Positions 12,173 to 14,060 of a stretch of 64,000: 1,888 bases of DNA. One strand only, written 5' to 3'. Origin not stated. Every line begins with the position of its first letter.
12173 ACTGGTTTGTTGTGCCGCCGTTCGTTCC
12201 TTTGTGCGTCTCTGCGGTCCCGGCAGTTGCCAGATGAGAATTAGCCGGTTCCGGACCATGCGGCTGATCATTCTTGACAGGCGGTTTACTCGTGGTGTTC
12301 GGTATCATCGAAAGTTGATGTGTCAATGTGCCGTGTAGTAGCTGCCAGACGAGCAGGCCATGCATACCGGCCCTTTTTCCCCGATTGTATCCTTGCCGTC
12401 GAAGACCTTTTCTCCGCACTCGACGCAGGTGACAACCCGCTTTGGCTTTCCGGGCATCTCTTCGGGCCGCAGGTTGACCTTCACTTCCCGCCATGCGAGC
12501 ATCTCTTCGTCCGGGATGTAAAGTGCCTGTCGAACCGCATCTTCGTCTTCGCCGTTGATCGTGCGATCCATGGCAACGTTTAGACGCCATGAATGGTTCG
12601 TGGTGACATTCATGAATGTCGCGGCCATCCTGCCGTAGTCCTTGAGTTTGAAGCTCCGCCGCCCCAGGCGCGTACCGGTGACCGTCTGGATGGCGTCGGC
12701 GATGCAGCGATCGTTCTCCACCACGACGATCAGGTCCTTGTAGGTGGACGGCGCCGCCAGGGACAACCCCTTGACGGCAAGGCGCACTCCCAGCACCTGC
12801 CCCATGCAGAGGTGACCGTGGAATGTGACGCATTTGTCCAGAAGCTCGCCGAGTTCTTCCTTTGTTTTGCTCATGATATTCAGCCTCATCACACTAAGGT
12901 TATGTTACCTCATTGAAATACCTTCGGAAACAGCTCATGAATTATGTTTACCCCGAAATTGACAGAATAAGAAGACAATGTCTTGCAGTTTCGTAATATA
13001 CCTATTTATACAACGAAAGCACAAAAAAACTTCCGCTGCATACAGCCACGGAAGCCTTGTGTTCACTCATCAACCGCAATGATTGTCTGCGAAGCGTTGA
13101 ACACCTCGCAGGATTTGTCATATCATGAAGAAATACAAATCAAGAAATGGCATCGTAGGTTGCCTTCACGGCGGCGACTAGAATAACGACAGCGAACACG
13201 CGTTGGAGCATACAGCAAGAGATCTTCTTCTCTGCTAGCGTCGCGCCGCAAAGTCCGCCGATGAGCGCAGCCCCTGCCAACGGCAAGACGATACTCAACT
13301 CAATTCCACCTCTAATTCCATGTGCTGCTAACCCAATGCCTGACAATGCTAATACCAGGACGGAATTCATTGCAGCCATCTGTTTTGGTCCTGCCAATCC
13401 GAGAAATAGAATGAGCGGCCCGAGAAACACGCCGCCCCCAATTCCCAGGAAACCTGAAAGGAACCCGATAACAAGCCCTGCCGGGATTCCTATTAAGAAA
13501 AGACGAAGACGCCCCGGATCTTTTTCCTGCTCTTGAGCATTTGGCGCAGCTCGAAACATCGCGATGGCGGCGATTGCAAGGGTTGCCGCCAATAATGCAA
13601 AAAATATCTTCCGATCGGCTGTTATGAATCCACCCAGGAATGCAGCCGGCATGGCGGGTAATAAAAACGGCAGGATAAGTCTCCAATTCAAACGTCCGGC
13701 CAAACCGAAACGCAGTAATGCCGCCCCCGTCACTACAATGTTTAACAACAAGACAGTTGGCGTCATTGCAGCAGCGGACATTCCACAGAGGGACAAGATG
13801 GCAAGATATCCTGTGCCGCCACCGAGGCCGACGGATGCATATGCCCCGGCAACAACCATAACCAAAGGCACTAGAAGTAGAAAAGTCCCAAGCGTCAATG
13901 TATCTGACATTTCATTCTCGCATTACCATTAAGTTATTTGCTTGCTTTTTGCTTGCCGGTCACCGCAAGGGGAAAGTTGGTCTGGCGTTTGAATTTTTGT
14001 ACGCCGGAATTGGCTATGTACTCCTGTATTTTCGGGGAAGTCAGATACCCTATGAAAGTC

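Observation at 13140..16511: ECF sigma, FecR-like anti-sigma, orphan TupA-like binding protein and TSUP permease in one operon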

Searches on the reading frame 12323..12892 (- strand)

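Call 3: search_protein_families(library=pfam, proteins=[window:12323-12892:-], max_evalue=0.01)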
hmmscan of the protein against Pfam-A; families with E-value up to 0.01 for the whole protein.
window:12323-12892:- (189 aa): 1 family
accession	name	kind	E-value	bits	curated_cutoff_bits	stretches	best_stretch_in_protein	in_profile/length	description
PF02663.19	FmdE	-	9.3e-26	90.9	22.9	1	24-115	1-102/133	FmdE, Molybdenum formylmethanofuran dehydrogenase operon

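Call 4: search_protein_families(library=ncbifam, proteins=[window:12323-12892:-], max_evalue=0.01)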
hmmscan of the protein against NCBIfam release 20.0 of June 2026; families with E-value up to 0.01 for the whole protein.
window:12323-12892:- (189 aa): 0 families

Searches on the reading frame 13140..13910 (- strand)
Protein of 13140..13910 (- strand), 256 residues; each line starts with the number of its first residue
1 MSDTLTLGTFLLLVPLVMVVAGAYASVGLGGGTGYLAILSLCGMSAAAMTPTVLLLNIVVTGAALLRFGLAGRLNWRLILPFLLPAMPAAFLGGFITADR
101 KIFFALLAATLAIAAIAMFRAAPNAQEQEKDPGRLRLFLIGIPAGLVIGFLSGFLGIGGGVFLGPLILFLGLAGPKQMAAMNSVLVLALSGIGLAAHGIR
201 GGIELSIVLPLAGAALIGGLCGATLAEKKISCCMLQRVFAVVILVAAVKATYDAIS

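Call 3: search_protein_families(library=pfam, proteins=[window:13140-13910:-], max_evalue=0.01)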
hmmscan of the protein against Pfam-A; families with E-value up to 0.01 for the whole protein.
window:13140-13910:- (256 aa): 1 family
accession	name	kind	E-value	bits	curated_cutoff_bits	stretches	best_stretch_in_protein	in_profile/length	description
PF01925.25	TauE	-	1.5e-30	107.1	32.6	1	17-249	5-236/237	Sulfite exporter TauE/SafE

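Call 4: search_protein_families(library=ncbifam, proteins=[window:13140-13910:-], max_evalue=0.01)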
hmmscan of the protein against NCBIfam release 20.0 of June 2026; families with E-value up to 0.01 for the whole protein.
window:13140-13910:- (256 aa): 1 family
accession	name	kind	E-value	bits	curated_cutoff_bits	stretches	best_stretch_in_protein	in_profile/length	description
NF040961.1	MamO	equivalog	5e-06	25.1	800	1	144-249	534-646/648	magnetosome protein MamO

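Call 43: find_homologous_proteins(query=window:13140-13910:-, max_evalue=1e-20)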
Query window:13140-13910:- (256 aa): 376 proteins with E <= 1e-20 among 8000 candidates; the best 120 are listed.
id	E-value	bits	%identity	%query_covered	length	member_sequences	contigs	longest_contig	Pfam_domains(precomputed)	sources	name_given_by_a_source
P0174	1.6e-147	508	100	100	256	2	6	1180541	PF01925.26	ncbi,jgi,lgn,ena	jgi:hypothetical protein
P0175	3.5e-137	474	100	93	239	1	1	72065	PF01925.26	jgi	-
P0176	1.6e-129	449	89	100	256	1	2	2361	PF01925.26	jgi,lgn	jgi:hypothetical protein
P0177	1.6e-126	439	84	100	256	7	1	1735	PF01925.26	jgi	jgi:uncharacterized protein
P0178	1.7e-126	439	86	100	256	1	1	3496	PF01925.26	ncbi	-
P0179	2.5e-124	432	83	100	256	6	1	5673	PF01925.26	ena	-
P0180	4.4e-124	431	87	100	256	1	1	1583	PF01925.26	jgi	jgi:uncharacterized protein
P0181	4.6e-122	424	91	93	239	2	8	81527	PF01925.26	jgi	jgi:uncharacterized membrane protein YfcA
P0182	1.3e-121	423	82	100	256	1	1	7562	PF01925.26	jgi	jgi:uncharacterized protein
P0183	1.5e-121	422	83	100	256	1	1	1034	PF01925.26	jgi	jgi:uncharacterized membrane protein YfcA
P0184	6.9e-120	417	89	93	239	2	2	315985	PF01925.26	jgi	jgi:uncharacterized membrane protein YfcA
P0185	1.7e-118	412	80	100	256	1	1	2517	PF01925.26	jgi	jgi:uncharacterized protein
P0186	1.3e-117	410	83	98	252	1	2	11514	PF01925.26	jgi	jgi:uncharacterized protein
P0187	4.9e-113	395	79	100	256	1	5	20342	PF01925.26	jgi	jgi:uncharacterized membrane protein YfcA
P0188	5.4e-113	394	77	100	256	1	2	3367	PF01925.26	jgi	jgi:uncharacterized membrane protein YfcA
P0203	2.8e-106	373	74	98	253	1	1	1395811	PF01925.26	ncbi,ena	-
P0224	6.2e-100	352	70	96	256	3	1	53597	PF01925.26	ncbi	ncbi:MAG: sulfite exporter TauE/SafE family protein [Kiritimatiellales bacterium]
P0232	2.5e-99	350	69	99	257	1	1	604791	PF01925.26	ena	-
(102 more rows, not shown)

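Call 44: find_encoding_contigs(protein=P0203, flank=6000, max_places=1)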
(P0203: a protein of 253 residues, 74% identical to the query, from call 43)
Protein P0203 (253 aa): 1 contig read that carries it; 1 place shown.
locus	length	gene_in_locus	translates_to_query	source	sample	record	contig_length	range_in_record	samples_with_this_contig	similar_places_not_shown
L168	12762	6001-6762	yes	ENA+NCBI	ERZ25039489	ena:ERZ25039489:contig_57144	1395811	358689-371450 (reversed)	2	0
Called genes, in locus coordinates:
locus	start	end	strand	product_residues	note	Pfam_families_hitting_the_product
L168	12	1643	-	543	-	PF00072:Response_reg, PF00989:PAS, PF13188:PAS_8 (faint), PF08448:PAS_4, PF13426:PAS_9 (faint), PF07730:HisKA_3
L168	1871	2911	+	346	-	PF03734:YkuD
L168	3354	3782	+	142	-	-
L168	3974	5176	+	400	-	PF07690:MFS_1, PF12832:MFS_1_like (faint), PF00083:Sugar_tr (faint), PF07690:MFS_1, PF11700:ATG22 (weak)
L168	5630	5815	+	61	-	-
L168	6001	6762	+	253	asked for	PF01925:TauE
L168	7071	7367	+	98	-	-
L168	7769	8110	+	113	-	-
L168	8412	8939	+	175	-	PF00583:Acetyltransf_1, PF13673:Acetyltransf_10, PF13508:Acetyltransf_7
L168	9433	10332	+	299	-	PF00296:Bac_luciferase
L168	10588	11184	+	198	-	PF19671:DUF6174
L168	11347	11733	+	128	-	-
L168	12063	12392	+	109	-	PF09365:DUF2461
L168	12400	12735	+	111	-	PF09365:DUF2461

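Call 45: find_encoding_contigs(protein=P0224, flank=6000, max_places=1)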
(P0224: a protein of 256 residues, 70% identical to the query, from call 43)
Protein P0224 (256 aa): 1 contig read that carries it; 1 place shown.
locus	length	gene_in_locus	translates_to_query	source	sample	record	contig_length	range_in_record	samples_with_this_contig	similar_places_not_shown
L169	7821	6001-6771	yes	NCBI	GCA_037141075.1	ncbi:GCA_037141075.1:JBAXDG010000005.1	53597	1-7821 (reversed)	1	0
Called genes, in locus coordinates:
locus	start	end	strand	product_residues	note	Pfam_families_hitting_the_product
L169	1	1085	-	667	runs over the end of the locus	PF01925:TauE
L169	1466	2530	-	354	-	PF00924:MS_channel_2nd, PF21082:MS_channel_3rd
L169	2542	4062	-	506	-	PF02446:Glyco_hydro_77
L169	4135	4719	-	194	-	PF05635:23S_rRNA_IVP (faint)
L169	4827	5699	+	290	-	PF01430:HSP33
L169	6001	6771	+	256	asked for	PF01925:TauE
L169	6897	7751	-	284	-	PF02811:PHP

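Call 46: find_encoding_contigs(protein=P0232, flank=6000, max_places=1)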
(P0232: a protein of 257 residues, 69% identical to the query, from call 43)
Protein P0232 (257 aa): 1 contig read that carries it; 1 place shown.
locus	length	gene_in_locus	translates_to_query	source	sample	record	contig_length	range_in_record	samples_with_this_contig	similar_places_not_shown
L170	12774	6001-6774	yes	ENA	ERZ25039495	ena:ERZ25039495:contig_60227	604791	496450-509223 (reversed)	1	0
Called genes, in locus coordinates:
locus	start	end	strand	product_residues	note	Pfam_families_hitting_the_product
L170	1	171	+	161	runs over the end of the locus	PF00903:Glyoxalase, PF12681:Glyoxalase_2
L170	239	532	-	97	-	-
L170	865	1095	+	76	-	-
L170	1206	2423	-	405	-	PF03033:Glyco_transf_28, PF06722:EryCIII-like_C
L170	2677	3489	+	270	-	PF12146:Hydrolase_4, PF00561:Abhydrolase_1, PF12697:Abhydrolase_6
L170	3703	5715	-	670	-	PF00672:HAMP, PF00015:MCPsignal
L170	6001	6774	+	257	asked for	PF01925:TauE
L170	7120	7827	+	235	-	-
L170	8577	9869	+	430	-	PF22842:Pel9A-like_beta_helix, PF14592:Chondroitinas_B (weak), PF05048:NosD, PF13229:Beta_helix, PF05048:NosD (weak)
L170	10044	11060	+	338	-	PF01636:APH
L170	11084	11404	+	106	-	PF03819:MazG (weak)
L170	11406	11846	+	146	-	PF01243:PNPOx_N (weak)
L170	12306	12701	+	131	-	PF01476:LysM (weak)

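Call 47: find_encoding_contigs(protein=P0174, flank=9000, max_places=4)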
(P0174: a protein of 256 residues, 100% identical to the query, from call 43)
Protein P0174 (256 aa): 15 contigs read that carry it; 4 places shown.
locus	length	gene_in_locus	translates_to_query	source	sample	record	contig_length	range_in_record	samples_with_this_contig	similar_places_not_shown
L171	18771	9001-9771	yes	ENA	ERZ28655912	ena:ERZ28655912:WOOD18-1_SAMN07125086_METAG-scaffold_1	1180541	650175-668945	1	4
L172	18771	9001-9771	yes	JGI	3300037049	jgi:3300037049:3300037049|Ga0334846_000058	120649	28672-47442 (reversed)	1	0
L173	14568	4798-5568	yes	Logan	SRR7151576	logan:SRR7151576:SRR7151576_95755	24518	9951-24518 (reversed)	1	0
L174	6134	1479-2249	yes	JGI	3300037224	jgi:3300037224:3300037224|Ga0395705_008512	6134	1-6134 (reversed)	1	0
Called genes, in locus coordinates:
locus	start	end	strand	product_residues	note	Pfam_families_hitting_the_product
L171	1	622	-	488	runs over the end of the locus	PF02321:OEP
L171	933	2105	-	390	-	PF00058:Ldl_recept_b (faint), PF24684:Vgb_lyase (weak)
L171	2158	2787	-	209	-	PF07484:Collar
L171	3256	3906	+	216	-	-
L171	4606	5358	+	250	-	PF14522:Cytochrome_C7 (faint)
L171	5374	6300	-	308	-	-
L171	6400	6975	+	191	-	PF04542:Sigma70_r2, PF08281:Sigma70_r4_2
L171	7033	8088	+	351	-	-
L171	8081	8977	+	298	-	PF13531:SBP_bac_11 (weak), PF12849:PBP_like_2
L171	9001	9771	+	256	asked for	PF01925:TauE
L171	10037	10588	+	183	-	PF02663:FmdE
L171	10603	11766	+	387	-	PF01032:FecCD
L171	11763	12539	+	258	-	PF02463:SMC_N, PF13175:AAA_15 (faint), PF00005:ABC_tran, PF13304:AAA_21 (faint)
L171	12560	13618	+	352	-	PF01497:Peripla_BP_2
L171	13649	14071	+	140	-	PF01618:MotA_ExbB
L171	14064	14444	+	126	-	PF02472:ExbD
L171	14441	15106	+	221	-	PF13103:TonB_2 (weak), PF03544:TonB_C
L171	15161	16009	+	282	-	PF02625:XdhC_CoxI, PF13478:XdhC_C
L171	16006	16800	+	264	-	PF13938:DUF4213, PF04016:DUF364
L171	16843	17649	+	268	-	PF13938:DUF4213 (weak), PF04016:DUF364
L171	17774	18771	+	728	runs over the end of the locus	PF07715:Plug, PF00593:TonB_dep_Rec_b-barrel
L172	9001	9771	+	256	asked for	PF01925:TauE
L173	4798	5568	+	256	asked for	PF01925:TauE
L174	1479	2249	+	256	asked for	PF01925:TauE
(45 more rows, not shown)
